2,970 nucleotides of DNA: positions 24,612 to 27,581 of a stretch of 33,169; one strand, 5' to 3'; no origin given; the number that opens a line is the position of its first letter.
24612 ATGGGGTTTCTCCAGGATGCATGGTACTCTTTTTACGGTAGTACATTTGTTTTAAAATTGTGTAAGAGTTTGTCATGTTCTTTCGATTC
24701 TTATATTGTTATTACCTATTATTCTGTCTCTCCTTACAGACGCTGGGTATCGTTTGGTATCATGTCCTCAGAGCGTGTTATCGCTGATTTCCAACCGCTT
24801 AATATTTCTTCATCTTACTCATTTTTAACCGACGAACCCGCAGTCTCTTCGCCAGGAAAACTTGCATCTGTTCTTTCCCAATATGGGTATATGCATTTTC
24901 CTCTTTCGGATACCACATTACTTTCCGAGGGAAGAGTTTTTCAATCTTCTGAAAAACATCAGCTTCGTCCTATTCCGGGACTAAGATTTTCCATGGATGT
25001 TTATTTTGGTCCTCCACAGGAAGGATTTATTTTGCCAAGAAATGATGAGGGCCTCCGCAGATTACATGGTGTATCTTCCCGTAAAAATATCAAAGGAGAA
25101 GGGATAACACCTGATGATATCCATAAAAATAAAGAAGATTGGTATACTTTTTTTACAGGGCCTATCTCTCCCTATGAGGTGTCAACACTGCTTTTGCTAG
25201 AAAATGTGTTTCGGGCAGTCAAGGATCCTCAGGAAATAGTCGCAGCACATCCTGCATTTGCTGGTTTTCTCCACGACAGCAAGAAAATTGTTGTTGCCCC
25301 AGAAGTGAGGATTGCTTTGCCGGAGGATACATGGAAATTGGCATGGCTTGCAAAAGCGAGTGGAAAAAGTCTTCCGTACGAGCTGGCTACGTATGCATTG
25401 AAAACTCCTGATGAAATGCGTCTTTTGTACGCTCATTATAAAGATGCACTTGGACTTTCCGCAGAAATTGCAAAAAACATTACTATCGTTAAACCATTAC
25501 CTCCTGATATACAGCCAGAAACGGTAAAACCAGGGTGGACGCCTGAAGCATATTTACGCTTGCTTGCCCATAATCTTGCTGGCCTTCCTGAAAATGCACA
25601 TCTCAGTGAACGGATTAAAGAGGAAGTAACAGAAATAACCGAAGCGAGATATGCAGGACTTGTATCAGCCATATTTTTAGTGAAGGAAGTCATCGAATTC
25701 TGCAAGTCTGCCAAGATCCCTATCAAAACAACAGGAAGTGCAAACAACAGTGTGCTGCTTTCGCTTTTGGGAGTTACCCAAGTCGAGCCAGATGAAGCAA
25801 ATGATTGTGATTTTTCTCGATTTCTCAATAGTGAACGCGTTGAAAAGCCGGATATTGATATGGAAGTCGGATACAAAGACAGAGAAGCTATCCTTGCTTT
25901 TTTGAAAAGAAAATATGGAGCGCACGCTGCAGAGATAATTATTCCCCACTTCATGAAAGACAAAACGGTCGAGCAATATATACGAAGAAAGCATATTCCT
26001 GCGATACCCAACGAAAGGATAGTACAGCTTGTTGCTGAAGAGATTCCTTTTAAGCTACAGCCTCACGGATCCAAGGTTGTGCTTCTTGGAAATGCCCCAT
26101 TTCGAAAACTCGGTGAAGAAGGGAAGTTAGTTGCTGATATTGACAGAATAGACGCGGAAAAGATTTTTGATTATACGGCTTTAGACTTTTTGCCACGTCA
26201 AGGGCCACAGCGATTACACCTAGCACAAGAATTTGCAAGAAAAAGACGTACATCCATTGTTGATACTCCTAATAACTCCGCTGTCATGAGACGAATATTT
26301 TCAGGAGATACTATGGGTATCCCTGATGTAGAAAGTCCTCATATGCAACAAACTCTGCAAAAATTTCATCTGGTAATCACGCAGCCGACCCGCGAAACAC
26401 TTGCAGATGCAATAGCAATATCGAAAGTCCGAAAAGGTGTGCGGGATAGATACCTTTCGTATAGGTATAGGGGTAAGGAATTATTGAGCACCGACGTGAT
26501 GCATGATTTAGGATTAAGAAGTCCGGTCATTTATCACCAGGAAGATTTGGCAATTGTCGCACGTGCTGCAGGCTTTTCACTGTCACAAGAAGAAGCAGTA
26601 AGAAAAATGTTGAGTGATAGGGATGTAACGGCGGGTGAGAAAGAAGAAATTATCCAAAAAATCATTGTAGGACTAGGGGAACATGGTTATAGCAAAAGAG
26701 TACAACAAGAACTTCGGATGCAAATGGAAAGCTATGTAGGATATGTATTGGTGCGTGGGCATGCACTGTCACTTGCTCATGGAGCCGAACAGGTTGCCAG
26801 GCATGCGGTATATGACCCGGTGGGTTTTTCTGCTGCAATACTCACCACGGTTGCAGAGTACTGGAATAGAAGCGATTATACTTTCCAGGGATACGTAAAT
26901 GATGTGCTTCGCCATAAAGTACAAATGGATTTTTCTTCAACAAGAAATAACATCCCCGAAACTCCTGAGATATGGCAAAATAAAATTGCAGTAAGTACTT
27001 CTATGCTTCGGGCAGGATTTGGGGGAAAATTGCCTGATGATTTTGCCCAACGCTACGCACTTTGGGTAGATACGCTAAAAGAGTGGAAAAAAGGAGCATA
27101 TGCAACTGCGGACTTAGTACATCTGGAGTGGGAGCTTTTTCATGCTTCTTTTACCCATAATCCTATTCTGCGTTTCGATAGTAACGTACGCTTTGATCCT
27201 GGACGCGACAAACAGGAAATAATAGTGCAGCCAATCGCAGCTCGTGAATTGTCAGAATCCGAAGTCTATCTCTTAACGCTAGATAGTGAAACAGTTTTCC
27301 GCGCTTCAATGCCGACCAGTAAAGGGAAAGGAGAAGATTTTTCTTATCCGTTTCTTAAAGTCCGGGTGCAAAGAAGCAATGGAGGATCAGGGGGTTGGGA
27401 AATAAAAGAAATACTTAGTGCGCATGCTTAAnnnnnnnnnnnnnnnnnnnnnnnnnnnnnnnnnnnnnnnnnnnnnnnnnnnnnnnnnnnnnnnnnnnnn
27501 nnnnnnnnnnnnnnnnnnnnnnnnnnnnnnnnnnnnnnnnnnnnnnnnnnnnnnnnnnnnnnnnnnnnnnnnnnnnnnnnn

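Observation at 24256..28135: Uncharacterised three-gene locus built around a second, divergent DnaE-like polymerase next to canonical dnaE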

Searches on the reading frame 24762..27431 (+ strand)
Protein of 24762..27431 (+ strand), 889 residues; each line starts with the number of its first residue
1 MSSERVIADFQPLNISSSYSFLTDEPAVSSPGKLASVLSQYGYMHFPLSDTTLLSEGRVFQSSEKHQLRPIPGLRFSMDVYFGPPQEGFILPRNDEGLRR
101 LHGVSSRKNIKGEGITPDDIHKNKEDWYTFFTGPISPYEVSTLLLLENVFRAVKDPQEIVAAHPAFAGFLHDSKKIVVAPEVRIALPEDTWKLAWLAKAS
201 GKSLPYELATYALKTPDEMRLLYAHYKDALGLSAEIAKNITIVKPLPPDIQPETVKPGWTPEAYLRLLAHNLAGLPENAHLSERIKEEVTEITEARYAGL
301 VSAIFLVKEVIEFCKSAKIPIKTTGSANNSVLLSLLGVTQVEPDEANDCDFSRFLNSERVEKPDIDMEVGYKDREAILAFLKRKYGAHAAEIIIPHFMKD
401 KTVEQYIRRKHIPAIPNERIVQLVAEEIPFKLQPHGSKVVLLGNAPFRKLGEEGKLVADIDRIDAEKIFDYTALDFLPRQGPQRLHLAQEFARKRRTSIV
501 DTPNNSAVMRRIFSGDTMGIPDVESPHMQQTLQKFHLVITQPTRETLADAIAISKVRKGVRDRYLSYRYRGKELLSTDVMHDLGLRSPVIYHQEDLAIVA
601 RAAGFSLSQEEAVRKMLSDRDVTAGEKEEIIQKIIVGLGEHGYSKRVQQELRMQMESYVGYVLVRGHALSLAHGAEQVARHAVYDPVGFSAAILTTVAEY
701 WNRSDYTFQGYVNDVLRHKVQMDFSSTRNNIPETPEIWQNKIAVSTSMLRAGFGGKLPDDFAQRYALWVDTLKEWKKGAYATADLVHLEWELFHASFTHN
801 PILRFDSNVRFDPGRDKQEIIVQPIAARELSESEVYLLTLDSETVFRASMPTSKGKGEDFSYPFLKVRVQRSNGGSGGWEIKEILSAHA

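Call 3: search_protein_families(library=pfam, proteins=[window:24762-27431:+], max_evalue=1)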
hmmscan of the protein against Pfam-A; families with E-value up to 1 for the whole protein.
window:24762-27431:+ (889 aa): 2 families
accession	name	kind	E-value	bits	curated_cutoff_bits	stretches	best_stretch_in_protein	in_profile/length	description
PF07733.18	DNA_pol3_alpha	-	1.1e-23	84.6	23.9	1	278-430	20-167/260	Bacterial DNA polymerase III alpha NTPase domain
PF17657.6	DNA_pol3_finger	-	4.7e-06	26.5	22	1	504-633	28-161/166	Bacterial DNA polymerase III alpha subunit finger domain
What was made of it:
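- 24762..27431 (+): 889-aa short DnaE-like (C-family) DNA polymerase. Layout: degenerate PHP, then palm / reduced thumb / fingers, then a remnant of the beta-binding domain, then a C-terminal OB fold. Pfam palm and fingers hits (call 3).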

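Call 4: search_protein_families(library=ncbifam, proteins=[window:24762-27431:+], max_evalue=1)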
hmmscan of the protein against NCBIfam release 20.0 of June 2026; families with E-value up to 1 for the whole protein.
window:24762-27431:+ (889 aa): 10 families
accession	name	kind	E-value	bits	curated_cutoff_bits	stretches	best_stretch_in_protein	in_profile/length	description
NF004225.0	PRK05672.1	subfamily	1.4e-36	126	939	3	208-393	235-421/1047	error-prone DNA polymerase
NF005298.0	PRK06826.1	equivalog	7.2e-33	113.4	1260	2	205-398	238-433/1151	DNA polymerase III subunit alpha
TIGR00594.1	polc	superfamily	3.3e-31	108.2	434.35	2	204-407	231-444/1022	DNA polymerase III subunit alpha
NF004226.0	PRK05673.1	equivalog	3e-29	101.6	1002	2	209-433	241-474/1146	DNA polymerase III subunit alpha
NF005516.0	PRK07135.1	equivalog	4.3e-24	84.7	1084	2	275-402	247-372/974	DNA polymerase III DnaE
NF005582.0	PRK07279.1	equivalog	1.6e-21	76.1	1279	2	281-394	260-371/1033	DNA polymerase III subunit alpha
NF005377.0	PRK06920.1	equivalog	5.8e-21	74.1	1806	2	208-394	226-414/1108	DNA polymerase III subunit alpha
NF007079.0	PRK09532.1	equivalog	6.3e-18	64.4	1525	2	202-424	234-469/876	DNA polymerase III subunit alpha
NF005617.0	PRK07374.1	equivalog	1.2e-17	63.2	1653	2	280-423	328-470/1170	DNA polymerase III subunit alpha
NF004550.0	PRK05898.1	equivalog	2.8e-14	52.3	1182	2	282-401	255-372/971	DNA polymerase III subunit alpha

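Call 5: search_protein_families(library=padloc, proteins=[window:24762-27431:+], max_evalue=1)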
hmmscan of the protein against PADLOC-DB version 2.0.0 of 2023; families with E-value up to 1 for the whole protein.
window:24762-27431:+ (889 aa): 0 families

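Call 6: search_protein_families(library=phrogs, proteins=[window:24762-27431:+], max_evalue=1)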
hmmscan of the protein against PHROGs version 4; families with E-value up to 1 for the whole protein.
window:24762-27431:+ (889 aa): 5 families
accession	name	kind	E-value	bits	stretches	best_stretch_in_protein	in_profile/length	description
phrog_405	-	DNA, RNA and nucleotide metabolism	6.7e-31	108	2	176-424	240-506/1190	DNA polymerase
phrog_11165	-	DNA, RNA and nucleotide metabolism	1.8e-18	66.9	2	279-421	38-179/782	DNA polymerase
phrog_21652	-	DNA, RNA and nucleotide metabolism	4.8e-08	33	1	318-388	31-97/476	DNA polymerase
phrog_7513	-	unknown function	0.0041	17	1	271-364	354-453/461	-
phrog_12219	-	DNA, RNA and nucleotide metabolism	0.017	14.4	1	589-699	306-417/823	DNA polymerase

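Call 7: find_homologous_proteins(query=window:24762-27431:+)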
Query window:24762-27431:+ (889 aa): 138 proteins with E <= 0.001 among 8000 candidates; the best 120 are listed.
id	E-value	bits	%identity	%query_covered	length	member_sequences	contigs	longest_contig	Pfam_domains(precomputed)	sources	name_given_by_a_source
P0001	0.0e+0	2021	100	100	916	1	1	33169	PF17657.7,PF07733.19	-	-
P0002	1.5e-22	98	34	20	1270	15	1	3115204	PF02811.27,PF14579.13,PF01336.32,PF17657.7,PF07733.19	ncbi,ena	-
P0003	5.6e-22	96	23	78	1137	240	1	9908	PF02811.27,PF14579.13,PF01336.32,PF17657.7,PF07733.19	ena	-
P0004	6.6e-22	96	23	78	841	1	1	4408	PF02811.27,PF14579.13,PF17657.7,PF07733.19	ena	-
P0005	4.2e-21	93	26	55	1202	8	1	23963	PF02811.27,PF14579.13,PF01336.32,PF17657.7,PF07733.19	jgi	jgi:DNA polymerase-3 subunit alpha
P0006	5.1e-21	93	25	54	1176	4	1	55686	PF02811.27,PF14579.13,PF01336.32,PF17657.7,PF07733.19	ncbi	ncbi:MAG: DNA polymerase III subunit alpha [Candidatus Hydrogenedentota bacterium]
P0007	8.8e-21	92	23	78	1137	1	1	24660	PF02811.27,PF14579.13,PF01336.32,PF17657.7,PF07733.19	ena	-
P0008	2.0e-20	91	25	56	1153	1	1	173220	PF02811.27,PF14579.13,PF17657.7,PF07733.19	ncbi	-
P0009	4.1e-20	90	27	56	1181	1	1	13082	PF02811.27,PF14579.13,PF01336.32,PF17657.7,PF07733.19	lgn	-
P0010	6.4e-20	89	24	56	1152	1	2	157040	PF02811.27,PF14579.13,PF01336.32,PF17657.7,PF07733.19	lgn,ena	-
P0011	1.3e-19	88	25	77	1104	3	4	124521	PF02811.27,PF14579.13,PF01336.32,PF17657.7,PF07733.19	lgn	-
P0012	1.4e-19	88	30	21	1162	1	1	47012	PF02811.27,PF14579.13,PF01336.32,PF17657.7,PF07733.19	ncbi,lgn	-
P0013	2.6e-19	87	26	50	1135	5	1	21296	PF02811.27,PF14579.13,PF01336.32,PF17657.7,PF07733.19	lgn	-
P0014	3.1e-18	84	26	57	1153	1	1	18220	PF02811.27,PF14579.13,PF01336.32,PF17657.7,PF07733.19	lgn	-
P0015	3.6e-18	83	26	56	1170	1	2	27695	PF02811.27,PF14579.13,PF01336.32,PF17657.7,PF07733.19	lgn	-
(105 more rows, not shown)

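Call 29: search_protein_representatives(protein=window:24762-27431:+)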
Query: 889 residues. Proteins with E-value up to 0.001 (for the whole library): 6802; up to 1e-10: 1506; up to 1e-30: 18. The best 150 are listed.
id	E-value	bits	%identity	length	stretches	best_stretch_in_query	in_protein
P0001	0.0e+00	2020.6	100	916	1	1-889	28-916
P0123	8.7e-81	288.8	29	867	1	14-860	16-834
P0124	8.8e-78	278.9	28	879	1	9-873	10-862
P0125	1.7e-69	251.5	28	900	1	27-850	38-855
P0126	1.7e-66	241.5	28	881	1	27-881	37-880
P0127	6.2e-66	239.7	27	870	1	12-886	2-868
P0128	1.3e-64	235.3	27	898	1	8-845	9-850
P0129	2.7e-64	234.2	27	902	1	5-850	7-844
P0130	4.6e-63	230.2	28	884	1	3-821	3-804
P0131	1.6e-60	221.8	28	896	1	7-855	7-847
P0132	3.0e-52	194.4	25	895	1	16-829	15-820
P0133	1.5e-49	185.4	27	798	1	8-724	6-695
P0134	9.1e-47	176.3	27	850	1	91-881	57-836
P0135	1.7e-46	175.3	28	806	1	8-719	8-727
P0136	2.6e-45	171.5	26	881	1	14-843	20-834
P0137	4.1e-45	170.8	26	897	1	8-845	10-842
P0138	4.3e-45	170.7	27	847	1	13-743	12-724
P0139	2.3e-41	158.4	26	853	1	211-848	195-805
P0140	3.5e-28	114.8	24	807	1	13-799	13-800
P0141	1.3e-26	109.6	26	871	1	212-846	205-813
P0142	1.0e-25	106.6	25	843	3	187-401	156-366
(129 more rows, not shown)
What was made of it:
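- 24762..27431 (+): Full-length relatives P0123-P0141 (call 29).
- On Short DnaE-like clade (defined here: P0123-P0142): Single-stretch full-length phmmer matches (call 29).
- The family is sporadic and extremely rare (call 29).
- Tried and rejected: This first suggested a singleton; the exhaustive search overturned that for the polymerase (call 29).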

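Call 32: find_encoding_contigs(protein=P0123, flank=10000, max_places=4)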
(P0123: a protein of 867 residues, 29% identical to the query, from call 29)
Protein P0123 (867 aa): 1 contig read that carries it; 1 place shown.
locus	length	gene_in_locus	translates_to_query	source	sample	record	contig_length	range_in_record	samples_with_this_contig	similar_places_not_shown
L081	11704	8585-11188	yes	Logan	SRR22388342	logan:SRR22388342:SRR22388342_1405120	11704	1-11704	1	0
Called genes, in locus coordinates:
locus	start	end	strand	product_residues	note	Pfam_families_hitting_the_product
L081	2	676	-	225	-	?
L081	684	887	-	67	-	PF01084:Ribosomal_S18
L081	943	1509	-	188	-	PF00436:SSB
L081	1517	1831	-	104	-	PF01250:Ribosomal_S6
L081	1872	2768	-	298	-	PF01926:MMR_HSR1, PF02421:FeoB_N (weak), PF06071:YchF-GTPase_C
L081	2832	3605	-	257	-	PF01936:NYN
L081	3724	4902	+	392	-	PF18989:DUF5722 (faint)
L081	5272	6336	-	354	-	-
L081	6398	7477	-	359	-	-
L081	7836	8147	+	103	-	-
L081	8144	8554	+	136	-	PF01850:PIN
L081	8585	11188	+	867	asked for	PF02811:PHP, PF07733:DNA_pol3_alpha, PF17657:DNA_pol3_finger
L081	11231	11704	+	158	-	?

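Call 33: list_cluster_members(proteins=[P0123, P0124, P0125, P0126, P0127, P0128, P0129, P0130, P0131, P0132])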
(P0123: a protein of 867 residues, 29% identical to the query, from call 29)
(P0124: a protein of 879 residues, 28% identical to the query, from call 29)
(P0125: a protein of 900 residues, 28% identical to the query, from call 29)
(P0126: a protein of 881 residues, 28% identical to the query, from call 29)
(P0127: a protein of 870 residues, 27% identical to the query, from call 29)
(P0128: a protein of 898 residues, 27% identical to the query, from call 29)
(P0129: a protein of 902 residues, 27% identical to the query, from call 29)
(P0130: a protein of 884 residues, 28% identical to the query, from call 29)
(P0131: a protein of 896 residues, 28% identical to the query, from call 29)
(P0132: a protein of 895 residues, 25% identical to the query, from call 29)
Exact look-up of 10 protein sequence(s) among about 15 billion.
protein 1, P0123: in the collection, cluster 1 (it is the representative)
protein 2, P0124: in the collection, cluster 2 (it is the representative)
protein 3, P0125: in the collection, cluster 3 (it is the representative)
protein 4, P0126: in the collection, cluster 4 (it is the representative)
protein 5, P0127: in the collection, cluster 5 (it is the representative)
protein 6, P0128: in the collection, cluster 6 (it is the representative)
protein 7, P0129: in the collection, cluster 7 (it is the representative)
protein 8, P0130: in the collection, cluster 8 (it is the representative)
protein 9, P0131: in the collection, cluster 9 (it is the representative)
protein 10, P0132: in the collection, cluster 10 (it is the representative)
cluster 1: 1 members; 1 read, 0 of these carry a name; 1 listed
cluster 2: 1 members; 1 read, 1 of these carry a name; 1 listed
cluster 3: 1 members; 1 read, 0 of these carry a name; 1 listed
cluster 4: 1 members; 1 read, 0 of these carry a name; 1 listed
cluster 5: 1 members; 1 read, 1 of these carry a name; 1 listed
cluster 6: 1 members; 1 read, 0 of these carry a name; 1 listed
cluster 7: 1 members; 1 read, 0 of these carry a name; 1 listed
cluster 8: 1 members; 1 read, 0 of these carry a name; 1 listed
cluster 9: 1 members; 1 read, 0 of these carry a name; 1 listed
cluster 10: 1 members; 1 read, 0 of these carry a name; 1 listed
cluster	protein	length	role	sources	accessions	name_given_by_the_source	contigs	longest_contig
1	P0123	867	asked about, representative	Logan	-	-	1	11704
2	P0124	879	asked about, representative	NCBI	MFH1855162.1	MAG: PHP domain-containing protein [bacterium]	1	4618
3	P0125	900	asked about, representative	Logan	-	-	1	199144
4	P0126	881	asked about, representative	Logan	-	-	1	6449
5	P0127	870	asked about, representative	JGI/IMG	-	DNA polymerase III alpha subunit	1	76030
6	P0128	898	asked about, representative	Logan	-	-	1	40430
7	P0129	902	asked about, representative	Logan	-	-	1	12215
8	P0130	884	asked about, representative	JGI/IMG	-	-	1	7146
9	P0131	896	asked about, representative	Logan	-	-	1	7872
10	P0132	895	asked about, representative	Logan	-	-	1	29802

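Call 34: find_encoding_contigs(protein=P0125, flank=10000, max_places=2)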
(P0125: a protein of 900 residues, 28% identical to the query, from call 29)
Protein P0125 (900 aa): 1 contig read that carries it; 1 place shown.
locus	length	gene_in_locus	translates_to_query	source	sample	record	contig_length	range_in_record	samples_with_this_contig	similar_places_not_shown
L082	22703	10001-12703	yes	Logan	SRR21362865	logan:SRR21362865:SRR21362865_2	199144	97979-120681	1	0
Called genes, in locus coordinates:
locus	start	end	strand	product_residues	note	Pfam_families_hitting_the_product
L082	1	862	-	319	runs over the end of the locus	-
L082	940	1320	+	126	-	-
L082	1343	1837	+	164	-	PF06210:DUF1003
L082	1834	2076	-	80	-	-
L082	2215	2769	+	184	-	-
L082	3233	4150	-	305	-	PF00890:FAD_binding_2 (faint), PF01134:GIDA (weak), PF01266:DAO (faint), PF03486:HI0933_like (faint), PF07992:Pyr_redox_2, PF13738:Pyr_redox_3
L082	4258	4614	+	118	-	-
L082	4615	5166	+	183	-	-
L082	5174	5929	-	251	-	PF14333:DUF4389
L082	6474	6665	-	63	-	-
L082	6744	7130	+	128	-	-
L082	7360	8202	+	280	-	-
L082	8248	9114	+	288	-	-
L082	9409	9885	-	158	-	-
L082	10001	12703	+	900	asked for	PF02811:PHP, PF07733:DNA_pol3_alpha, PF17657:DNA_pol3_finger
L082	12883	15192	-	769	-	-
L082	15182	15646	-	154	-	PF13473:Cupredoxin_1 (weak)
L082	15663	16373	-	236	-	PF00175:NAD_binding_1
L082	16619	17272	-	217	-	PF00925:GTP_cyclohydro2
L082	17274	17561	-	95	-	PF12840:HTH_20, PF01022:HTH_5 (weak)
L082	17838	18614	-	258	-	-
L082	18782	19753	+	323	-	PF01145:Band_7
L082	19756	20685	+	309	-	PF01145:Band_7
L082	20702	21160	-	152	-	PF00258:Flavodoxin_1 (weak), PF12641:Flavodoxin_3 (weak)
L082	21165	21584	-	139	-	PF08570:DUF1761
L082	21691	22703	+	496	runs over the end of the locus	PF13231:PMT_2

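Call 35: find_encoding_contigs(protein=P0127, flank=10000, max_places=2)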
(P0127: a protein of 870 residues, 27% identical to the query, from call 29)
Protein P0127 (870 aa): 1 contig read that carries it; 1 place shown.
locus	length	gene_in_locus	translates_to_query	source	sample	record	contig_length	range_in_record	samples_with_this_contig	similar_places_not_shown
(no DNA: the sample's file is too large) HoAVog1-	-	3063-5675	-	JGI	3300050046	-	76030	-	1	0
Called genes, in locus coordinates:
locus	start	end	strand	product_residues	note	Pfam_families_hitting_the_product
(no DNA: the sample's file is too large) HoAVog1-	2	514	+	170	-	?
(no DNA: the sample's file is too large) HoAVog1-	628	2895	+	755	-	PF13583:Reprolysin_4, PF13688:Reprolysin_5, PF13582:Reprolysin_3, PF13517:FG-GAP_3 (faint), PF14783:BBS2_Mid (faint)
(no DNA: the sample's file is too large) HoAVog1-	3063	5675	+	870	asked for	PF07733:DNA_pol3_alpha, PF17657:DNA_pol3_finger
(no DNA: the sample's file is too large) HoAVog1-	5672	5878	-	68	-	PF13443:HTH_26, PF01381:HTH_3 (weak)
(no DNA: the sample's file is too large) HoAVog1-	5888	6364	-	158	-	PF11188:DUF2975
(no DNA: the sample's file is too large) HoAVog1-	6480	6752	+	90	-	PF10041:DUF2277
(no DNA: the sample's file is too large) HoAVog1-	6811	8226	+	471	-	PF00583:Acetyltransf_1, PF13673:Acetyltransf_10, PF13508:Acetyltransf_7, PF08445:FR47 (weak), PF03881:Fructosamin_kin (weak), PF01636:APH, PF01163:RIO1 (weak)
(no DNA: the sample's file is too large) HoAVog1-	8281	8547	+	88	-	PF03083:MtN3_slv, PF04193:PQ-loop (weak)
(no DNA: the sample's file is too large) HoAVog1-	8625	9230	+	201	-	PF01872:RibD_C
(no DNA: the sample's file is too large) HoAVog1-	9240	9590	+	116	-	PF09966:DUF2200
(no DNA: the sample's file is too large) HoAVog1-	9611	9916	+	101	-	PF13376:OmdA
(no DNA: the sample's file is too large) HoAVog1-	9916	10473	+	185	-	PF08002:DUF1697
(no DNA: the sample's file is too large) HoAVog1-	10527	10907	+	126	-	PF07237:DUF1428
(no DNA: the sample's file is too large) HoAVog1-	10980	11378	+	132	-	PF20337:DUF6632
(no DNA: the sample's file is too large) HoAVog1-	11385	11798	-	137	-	PF19694:DUF6194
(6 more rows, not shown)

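Call 36: find_encoding_contigs(protein=P0128, flank=10000, max_places=2)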
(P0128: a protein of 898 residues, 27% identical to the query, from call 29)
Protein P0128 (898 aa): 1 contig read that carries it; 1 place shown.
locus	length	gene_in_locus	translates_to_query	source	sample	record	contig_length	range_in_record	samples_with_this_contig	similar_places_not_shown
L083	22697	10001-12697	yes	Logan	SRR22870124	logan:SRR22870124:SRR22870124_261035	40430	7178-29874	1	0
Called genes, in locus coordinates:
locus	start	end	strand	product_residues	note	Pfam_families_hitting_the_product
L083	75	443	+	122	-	-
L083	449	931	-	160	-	-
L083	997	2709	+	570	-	PF06609:TRI12, PF07690:MFS_1, PF00083:Sugar_tr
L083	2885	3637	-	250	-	PF01509:TruB_N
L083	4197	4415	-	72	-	-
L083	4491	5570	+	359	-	-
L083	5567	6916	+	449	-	-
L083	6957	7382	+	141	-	-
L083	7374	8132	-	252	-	-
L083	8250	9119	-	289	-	-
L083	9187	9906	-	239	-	PF01381:HTH_3 (weak), PF13443:HTH_26 (weak), PF13560:HTH_31 (weak)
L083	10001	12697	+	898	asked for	PF02811:PHP (weak), PF07733:DNA_pol3_alpha, PF17657:DNA_pol3_finger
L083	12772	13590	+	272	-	-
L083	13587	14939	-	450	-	PF12705:PDDEXK_1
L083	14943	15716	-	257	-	-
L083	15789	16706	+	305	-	-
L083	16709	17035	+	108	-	-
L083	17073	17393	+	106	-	-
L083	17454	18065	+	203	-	-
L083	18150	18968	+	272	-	PF11181:YflT, PF11387:DUF2795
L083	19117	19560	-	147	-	-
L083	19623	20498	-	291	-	PF00296:Bac_luciferase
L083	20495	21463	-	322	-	PF00296:Bac_luciferase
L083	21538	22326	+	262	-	-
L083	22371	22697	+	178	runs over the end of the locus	PF13347:MFS_2 (weak), PF05977:MFS_3, PF07690:MFS_1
